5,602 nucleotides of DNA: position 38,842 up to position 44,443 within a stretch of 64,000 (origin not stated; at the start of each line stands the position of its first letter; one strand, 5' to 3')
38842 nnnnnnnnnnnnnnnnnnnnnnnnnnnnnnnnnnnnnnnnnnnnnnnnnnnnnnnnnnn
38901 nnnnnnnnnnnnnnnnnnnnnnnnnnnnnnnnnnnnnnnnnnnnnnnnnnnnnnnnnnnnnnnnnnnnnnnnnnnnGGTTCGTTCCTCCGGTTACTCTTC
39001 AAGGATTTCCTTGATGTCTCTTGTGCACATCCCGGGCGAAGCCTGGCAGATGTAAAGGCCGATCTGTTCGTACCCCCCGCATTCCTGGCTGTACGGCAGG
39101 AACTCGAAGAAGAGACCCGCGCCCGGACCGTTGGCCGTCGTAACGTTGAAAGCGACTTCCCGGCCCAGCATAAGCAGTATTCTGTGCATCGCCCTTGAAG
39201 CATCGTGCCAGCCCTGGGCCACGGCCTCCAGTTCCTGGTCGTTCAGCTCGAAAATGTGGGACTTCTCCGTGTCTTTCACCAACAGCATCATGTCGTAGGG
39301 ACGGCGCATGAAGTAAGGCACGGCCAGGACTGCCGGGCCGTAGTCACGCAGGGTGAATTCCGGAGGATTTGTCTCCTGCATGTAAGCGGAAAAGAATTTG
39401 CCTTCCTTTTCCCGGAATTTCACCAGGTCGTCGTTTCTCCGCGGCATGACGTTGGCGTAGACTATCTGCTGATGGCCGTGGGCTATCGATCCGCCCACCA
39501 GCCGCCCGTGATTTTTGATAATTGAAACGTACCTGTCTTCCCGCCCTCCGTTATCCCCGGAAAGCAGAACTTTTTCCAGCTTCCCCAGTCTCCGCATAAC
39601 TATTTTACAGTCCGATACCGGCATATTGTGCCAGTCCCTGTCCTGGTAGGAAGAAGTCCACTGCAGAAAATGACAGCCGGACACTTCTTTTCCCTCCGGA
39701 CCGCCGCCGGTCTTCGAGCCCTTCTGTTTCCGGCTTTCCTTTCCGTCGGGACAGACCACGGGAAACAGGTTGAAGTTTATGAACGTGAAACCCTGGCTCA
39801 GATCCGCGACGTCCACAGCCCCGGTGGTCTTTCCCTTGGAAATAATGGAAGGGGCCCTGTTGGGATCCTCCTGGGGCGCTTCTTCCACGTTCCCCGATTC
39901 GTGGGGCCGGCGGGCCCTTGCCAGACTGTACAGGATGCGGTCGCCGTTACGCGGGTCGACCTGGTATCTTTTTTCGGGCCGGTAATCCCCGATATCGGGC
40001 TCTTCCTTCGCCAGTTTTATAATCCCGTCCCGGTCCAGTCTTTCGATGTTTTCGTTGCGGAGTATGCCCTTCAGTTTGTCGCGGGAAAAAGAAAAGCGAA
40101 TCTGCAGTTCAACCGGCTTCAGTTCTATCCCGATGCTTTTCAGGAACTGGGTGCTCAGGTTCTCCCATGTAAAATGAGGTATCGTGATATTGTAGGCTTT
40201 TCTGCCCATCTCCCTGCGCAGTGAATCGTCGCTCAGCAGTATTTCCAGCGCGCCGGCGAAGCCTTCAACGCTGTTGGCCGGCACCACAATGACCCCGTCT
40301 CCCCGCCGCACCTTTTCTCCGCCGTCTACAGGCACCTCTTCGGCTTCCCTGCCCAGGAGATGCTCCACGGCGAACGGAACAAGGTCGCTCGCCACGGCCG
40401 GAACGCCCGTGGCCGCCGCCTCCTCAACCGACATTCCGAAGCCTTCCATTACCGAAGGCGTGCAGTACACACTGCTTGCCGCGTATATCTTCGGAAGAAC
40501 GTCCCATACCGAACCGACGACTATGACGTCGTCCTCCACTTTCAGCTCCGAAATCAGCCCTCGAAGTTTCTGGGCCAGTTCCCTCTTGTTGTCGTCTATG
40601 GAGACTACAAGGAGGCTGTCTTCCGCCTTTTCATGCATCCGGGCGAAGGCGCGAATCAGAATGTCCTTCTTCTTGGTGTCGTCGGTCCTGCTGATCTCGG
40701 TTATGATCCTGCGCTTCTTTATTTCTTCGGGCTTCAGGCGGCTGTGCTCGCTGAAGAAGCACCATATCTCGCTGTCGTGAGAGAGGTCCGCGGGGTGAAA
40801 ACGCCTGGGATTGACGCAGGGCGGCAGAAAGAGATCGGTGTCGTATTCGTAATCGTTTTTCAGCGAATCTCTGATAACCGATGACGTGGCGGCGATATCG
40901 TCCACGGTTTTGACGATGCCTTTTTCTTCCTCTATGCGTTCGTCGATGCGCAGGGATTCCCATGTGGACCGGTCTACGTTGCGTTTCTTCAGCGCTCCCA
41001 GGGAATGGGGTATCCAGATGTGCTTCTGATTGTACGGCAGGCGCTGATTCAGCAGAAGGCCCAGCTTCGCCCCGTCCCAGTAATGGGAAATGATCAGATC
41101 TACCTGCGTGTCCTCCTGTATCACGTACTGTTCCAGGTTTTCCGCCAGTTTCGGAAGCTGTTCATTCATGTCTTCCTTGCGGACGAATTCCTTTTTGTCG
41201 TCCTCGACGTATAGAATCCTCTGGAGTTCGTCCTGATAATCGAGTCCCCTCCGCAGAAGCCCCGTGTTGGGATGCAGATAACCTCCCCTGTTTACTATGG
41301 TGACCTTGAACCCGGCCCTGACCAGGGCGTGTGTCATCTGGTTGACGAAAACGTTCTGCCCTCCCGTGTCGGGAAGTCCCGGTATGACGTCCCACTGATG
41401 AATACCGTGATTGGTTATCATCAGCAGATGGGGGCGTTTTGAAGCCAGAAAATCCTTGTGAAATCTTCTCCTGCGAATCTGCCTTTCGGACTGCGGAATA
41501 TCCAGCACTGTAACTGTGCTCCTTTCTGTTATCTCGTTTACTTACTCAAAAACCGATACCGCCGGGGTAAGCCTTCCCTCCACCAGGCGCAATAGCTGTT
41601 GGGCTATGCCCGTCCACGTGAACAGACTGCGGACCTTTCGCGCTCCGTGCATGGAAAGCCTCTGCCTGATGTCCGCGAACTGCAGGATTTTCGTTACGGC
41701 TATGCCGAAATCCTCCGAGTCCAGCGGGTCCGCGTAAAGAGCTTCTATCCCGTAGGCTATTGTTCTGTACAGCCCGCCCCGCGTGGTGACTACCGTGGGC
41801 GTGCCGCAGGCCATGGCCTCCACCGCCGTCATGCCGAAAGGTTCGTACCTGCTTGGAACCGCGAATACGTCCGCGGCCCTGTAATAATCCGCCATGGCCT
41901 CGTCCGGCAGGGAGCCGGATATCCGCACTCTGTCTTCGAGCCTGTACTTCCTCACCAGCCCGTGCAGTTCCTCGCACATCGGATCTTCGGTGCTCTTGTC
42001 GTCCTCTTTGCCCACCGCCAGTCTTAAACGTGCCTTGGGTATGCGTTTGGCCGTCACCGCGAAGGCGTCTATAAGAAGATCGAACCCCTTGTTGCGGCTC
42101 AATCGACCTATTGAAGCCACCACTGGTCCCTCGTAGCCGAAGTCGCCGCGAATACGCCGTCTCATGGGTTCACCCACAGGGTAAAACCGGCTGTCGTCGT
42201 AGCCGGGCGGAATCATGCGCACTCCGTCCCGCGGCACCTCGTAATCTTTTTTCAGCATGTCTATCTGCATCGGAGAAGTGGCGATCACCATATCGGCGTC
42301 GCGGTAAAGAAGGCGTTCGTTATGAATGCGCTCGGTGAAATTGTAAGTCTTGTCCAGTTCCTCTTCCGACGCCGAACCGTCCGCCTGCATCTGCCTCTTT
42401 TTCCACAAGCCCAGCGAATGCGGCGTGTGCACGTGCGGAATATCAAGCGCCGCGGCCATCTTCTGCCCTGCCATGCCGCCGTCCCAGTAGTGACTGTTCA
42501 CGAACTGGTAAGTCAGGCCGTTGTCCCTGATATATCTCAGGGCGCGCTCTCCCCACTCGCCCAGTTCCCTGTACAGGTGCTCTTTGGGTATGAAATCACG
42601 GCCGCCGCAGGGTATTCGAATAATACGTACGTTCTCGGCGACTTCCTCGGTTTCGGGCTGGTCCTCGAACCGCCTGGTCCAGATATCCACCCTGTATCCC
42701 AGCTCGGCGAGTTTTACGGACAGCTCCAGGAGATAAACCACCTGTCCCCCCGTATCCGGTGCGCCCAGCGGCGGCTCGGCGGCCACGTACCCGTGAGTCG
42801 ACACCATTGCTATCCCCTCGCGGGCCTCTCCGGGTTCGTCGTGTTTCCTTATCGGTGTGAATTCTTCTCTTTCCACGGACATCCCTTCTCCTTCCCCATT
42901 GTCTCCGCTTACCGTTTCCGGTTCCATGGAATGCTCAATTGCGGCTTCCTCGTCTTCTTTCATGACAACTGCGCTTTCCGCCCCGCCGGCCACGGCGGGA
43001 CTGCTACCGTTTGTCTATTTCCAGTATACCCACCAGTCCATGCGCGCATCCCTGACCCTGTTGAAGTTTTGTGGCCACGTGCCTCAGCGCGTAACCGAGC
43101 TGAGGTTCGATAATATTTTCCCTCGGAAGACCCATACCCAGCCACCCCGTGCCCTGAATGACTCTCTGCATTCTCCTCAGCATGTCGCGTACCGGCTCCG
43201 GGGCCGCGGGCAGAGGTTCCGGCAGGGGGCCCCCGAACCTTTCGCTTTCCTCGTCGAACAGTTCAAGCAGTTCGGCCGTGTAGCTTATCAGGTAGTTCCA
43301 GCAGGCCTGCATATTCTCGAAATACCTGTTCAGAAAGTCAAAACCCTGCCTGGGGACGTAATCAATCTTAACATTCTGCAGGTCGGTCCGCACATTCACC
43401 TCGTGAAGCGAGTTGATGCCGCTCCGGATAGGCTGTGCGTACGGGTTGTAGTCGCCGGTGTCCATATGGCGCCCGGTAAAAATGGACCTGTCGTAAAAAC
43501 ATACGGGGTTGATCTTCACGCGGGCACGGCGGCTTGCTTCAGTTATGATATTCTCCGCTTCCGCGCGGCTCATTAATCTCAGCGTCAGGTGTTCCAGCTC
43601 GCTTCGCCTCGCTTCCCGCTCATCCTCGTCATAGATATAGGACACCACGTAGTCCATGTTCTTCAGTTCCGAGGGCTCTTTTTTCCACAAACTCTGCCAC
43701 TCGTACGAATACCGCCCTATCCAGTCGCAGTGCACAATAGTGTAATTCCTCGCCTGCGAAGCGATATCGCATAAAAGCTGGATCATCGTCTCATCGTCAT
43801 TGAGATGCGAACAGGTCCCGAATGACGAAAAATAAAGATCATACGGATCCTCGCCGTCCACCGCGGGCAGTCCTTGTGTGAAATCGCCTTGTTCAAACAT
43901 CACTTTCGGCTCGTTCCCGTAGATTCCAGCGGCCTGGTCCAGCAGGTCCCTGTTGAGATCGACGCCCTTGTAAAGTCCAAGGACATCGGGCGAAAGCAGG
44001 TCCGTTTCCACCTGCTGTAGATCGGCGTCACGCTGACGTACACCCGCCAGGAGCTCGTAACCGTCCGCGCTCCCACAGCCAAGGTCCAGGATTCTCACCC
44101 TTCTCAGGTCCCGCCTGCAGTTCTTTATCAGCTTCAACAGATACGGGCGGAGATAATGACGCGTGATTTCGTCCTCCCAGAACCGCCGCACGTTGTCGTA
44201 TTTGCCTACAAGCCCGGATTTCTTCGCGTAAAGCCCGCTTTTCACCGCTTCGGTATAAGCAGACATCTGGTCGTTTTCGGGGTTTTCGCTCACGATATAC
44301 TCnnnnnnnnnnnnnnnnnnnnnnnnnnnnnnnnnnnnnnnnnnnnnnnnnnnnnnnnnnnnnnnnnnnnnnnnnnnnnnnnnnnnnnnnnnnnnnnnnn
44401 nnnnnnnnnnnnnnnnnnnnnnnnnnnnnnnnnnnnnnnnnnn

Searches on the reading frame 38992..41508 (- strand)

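Call 66: search_protein_families(library=pfam, proteins=[window:38992-41508:-], max_evalue=0.001)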
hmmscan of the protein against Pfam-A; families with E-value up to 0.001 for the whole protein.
window:38992-41508:- (838 aa): 7 families
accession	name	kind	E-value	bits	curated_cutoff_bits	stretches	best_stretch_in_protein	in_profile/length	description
PF00534.26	Glycos_transf_1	-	4.4e-23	82.1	26.4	1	259-440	8-171/172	Glycosyl transferases group 1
PF13692.12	Glyco_trans_1_4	-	6e-19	69.1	27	1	269-427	4-142/142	Glycosyl transferases group 1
PF20706.3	GT4-conflict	-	2.1e-08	34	26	1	258-375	190-312/385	Family 4 Glycosyltransferase in conflict systems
PF13439.12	Glyco_transf_4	-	8.3e-08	32.9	28.5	1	49-223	2-155/170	Glycosyltransferase Family 4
PF13524.12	Glyco_trans_1_2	-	0.00027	21.4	25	1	327-456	16-143/144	Glycosyl transferase-like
PF00862.26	GT-B_Sucrose_synth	-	0.00029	20.2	23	0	28-64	16-52/290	Sucrose synthase first GT-B domain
PF13579.12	Glyco_trans_4_4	-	0.00034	21.4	29.7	1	49-213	1-139/158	Glycosyl transferase 4-like domain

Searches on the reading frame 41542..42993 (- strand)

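Call 66: search_protein_families(library=pfam, proteins=[window:41542-42993:-], max_evalue=0.001)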
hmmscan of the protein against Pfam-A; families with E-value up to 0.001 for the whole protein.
window:41542-42993:- (483 aa): 7 families
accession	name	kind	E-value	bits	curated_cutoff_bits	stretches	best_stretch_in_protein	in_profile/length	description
PF00534.26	Glycos_transf_1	-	3.2e-32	111.9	26.4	1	288-447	14-166/172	Glycosyl transferases group 1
PF13692.12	Glyco_trans_1_4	-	1.9e-29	103.2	27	1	290-438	2-141/142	Glycosyl transferases group 1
PF13439.12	Glyco_transf_4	-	1.3e-24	87.6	28.5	1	82-269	2-170/170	Glycosyltransferase Family 4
PF13579.12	Glyco_trans_4_4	-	1.9e-20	74.2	29.7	1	82-264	1-158/158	Glycosyl transferase 4-like domain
PF20706.3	GT4-conflict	-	1.8e-18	67.2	26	1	90-413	20-321/385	Family 4 Glycosyltransferase in conflict systems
PF00862.26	GT-B_Sucrose_synth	-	4.7e-09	35.9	23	1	61-240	16-217/290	Sucrose synthase first GT-B domain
PF13524.12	Glyco_trans_1_2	-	6.1e-08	33.2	25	1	353-468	27-143/144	Glycosyl transferase-like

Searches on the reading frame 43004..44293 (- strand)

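Call 66: search_protein_families(library=pfam, proteins=[window:43004-44293:-], max_evalue=0.001)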
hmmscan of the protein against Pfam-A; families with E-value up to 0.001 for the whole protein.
window:43004-44293:- (429 aa): 2 families
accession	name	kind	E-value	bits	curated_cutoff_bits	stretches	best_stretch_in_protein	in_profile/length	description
PF13649.12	Methyltransf_25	-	6.9e-05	23.9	27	0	108-169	24-84/97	Methyltransferase domain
PF13847.12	Methyltransf_31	-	0.00032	20.8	27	1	66-195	5-114/145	Methyltransferase domain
